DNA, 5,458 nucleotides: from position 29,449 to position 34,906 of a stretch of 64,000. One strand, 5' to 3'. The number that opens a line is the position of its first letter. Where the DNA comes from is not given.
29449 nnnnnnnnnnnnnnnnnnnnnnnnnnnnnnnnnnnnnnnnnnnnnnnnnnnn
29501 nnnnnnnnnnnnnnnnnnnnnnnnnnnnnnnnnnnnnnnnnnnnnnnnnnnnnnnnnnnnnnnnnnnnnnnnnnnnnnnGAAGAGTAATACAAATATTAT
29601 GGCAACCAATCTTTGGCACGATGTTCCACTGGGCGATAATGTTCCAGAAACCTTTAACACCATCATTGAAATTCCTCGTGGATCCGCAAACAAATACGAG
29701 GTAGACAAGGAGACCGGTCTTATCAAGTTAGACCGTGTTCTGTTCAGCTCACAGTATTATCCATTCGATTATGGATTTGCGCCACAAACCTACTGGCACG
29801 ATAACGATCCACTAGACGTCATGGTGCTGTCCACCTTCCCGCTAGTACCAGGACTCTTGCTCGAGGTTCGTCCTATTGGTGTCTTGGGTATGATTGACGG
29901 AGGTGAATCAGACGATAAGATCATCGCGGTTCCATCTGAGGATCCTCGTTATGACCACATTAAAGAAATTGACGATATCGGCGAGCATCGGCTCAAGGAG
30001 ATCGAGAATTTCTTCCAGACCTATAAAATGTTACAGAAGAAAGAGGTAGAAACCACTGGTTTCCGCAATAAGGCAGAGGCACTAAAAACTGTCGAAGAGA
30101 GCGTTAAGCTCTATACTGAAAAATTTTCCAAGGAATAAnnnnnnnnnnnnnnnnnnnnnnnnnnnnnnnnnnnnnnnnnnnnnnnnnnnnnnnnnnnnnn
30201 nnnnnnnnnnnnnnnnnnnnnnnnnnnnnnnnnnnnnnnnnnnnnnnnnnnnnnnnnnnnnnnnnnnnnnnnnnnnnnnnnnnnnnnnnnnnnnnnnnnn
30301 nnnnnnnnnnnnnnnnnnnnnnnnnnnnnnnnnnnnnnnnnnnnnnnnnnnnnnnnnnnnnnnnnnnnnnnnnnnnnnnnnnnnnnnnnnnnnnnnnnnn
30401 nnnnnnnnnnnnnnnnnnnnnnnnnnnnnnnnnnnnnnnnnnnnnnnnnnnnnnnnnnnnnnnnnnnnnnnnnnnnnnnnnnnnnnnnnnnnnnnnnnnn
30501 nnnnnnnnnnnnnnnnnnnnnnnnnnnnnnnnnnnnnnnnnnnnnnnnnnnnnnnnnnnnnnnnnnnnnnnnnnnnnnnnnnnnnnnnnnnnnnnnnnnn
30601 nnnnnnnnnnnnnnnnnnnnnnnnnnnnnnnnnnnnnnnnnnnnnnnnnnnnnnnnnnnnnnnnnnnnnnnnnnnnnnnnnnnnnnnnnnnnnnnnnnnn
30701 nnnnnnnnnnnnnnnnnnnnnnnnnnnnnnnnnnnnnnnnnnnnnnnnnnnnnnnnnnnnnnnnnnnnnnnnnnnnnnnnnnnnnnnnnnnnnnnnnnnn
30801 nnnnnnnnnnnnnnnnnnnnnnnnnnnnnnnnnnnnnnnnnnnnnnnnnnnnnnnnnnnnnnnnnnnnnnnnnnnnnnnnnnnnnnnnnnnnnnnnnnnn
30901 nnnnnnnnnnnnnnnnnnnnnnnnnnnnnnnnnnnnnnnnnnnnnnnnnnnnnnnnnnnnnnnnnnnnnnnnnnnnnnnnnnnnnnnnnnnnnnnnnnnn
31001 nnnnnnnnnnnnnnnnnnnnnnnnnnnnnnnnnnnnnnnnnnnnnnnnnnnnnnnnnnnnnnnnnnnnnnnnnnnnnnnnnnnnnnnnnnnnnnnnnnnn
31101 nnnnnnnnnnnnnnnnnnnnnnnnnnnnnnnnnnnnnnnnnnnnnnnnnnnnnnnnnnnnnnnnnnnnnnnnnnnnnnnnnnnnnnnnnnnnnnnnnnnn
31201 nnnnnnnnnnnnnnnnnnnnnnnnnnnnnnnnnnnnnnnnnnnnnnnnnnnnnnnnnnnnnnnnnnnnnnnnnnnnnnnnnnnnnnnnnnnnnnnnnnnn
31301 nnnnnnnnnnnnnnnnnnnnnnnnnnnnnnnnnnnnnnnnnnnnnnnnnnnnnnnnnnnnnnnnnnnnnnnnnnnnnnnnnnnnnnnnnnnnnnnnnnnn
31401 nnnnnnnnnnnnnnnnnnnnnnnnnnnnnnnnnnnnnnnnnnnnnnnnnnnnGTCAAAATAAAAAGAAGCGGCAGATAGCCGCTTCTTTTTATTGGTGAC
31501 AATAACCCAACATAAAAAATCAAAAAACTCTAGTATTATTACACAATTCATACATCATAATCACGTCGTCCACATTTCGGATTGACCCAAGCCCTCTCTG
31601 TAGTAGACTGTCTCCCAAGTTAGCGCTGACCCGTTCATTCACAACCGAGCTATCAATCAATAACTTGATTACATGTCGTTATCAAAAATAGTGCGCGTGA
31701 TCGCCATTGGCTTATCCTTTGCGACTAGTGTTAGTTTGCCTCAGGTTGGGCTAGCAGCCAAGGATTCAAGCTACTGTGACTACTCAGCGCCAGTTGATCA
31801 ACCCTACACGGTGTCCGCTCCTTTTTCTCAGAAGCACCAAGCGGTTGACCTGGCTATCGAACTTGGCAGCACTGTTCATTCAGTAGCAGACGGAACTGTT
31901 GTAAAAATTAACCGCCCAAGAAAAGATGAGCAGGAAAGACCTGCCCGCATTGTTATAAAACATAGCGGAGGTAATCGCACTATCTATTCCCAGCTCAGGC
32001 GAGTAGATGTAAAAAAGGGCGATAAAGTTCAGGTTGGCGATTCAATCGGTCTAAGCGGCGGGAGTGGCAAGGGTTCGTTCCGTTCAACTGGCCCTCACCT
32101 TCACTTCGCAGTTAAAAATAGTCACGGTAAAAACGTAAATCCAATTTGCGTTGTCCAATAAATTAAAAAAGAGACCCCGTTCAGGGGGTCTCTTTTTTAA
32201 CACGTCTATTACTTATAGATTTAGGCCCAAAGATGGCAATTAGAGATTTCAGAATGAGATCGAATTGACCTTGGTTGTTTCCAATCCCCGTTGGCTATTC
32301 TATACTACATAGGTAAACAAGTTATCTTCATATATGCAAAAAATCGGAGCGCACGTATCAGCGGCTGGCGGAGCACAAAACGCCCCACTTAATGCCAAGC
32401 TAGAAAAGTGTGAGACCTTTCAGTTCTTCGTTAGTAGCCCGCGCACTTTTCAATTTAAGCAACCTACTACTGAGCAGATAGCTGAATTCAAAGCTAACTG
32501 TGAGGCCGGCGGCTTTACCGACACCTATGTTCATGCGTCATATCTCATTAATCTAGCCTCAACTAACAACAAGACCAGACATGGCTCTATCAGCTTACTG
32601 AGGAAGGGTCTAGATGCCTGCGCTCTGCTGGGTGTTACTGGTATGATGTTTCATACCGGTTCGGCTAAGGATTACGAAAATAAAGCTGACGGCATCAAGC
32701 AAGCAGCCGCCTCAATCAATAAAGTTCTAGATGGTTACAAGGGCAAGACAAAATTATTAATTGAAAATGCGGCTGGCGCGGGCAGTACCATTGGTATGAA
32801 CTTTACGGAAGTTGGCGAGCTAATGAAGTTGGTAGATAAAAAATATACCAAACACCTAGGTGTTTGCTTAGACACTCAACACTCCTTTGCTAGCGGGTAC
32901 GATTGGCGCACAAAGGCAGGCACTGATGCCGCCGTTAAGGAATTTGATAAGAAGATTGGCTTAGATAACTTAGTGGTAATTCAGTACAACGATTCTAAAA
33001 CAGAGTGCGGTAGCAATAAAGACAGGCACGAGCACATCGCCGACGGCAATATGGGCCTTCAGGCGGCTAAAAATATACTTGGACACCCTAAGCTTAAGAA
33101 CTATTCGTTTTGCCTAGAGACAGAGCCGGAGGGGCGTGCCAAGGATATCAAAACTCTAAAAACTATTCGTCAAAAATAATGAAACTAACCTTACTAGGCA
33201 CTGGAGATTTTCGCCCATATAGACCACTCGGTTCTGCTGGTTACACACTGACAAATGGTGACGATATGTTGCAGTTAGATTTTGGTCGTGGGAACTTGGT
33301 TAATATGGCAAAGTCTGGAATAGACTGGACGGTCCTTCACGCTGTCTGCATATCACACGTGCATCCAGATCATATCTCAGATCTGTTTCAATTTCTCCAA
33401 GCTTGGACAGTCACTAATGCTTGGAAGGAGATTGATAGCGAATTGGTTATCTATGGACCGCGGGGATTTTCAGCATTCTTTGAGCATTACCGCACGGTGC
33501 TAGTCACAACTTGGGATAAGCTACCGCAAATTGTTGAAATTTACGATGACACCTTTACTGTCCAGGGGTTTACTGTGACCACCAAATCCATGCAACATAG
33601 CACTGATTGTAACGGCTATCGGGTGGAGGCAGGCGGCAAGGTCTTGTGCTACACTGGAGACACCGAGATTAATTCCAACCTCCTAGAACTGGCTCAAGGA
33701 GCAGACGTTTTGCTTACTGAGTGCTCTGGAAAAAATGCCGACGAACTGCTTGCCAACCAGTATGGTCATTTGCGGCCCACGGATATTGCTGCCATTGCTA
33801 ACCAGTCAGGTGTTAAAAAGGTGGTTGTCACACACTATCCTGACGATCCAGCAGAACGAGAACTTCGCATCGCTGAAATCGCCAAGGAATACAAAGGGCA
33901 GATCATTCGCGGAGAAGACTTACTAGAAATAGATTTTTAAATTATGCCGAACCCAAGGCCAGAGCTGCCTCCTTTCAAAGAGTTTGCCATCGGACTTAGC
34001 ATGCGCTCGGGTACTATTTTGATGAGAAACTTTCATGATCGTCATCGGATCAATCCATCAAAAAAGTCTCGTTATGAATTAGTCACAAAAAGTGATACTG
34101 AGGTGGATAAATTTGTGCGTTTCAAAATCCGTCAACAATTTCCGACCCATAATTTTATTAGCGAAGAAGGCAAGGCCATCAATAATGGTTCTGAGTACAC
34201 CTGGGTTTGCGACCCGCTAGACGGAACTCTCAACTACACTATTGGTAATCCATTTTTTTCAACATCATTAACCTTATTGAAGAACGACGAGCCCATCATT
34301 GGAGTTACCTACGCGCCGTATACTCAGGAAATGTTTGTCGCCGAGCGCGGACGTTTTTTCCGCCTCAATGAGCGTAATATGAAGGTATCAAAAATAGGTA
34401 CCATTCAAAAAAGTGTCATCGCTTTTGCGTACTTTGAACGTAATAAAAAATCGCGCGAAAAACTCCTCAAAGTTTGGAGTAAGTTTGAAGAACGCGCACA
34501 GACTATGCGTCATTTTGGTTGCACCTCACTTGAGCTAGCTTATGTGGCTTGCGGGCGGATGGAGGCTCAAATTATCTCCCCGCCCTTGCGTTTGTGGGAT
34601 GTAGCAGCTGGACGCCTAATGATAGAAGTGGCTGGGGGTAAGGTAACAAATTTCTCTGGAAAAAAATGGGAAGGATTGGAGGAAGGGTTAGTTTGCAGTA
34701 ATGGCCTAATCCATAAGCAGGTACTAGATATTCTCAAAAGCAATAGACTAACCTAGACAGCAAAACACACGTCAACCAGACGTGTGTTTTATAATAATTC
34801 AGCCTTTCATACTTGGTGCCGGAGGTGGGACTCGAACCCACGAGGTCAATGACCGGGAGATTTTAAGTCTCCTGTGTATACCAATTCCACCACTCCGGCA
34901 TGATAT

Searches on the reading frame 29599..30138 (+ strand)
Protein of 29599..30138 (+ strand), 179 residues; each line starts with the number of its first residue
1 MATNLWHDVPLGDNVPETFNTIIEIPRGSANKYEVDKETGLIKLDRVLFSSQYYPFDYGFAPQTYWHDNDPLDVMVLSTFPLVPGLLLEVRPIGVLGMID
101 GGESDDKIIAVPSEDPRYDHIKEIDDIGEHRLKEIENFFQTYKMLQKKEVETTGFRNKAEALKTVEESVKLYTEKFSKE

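Call 72: search_protein_families(library=pfam, proteins=[window:29599-30138:+], max_evalue=0.0001)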
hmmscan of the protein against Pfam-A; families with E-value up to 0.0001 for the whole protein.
window:29599-30138:+ (179 aa): 1 family
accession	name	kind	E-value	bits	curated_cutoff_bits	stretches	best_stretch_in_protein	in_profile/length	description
PF00719.24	Pyrophosphatase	-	6.2e-60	201.9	23.5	1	22-172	2-152/153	Inorganic pyrophosphatase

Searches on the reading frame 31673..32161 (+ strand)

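Call 72: search_protein_families(library=pfam, proteins=[window:31673-32161:+], max_evalue=0.0001)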
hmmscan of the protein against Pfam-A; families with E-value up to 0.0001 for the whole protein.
window:31673-32161:+ (162 aa): 1 family
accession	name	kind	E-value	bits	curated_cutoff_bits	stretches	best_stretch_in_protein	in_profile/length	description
PF01551.29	Peptidase_M23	-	3.4e-22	78.9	28.7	1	54-157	2-96/96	Peptidase family M23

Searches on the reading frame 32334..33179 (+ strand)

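Call 62: search_protein_families(library=pfam, proteins=[window:32334-33179:+], max_evalue=0.001)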
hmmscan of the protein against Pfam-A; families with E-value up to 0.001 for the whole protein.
window:32334-33179:+ (281 aa): 1 family
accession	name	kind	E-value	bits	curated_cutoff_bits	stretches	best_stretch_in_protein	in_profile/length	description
PF01261.30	AP_endonuc_2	-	1.4e-39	136.7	31.1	1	26-273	9-244/249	Xylose isomerase-like TIM barrel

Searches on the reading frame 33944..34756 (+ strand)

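Call 62: search_protein_families(library=pfam, proteins=[window:33944-34756:+], max_evalue=0.001)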
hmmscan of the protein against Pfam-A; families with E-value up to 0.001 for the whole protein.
window:33944-34756:+ (270 aa): 1 family
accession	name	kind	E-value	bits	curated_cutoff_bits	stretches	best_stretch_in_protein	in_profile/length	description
PF00459.30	Inositol_P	-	2e-52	178.8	27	1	10-262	4-264/271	Inositol monophosphatase family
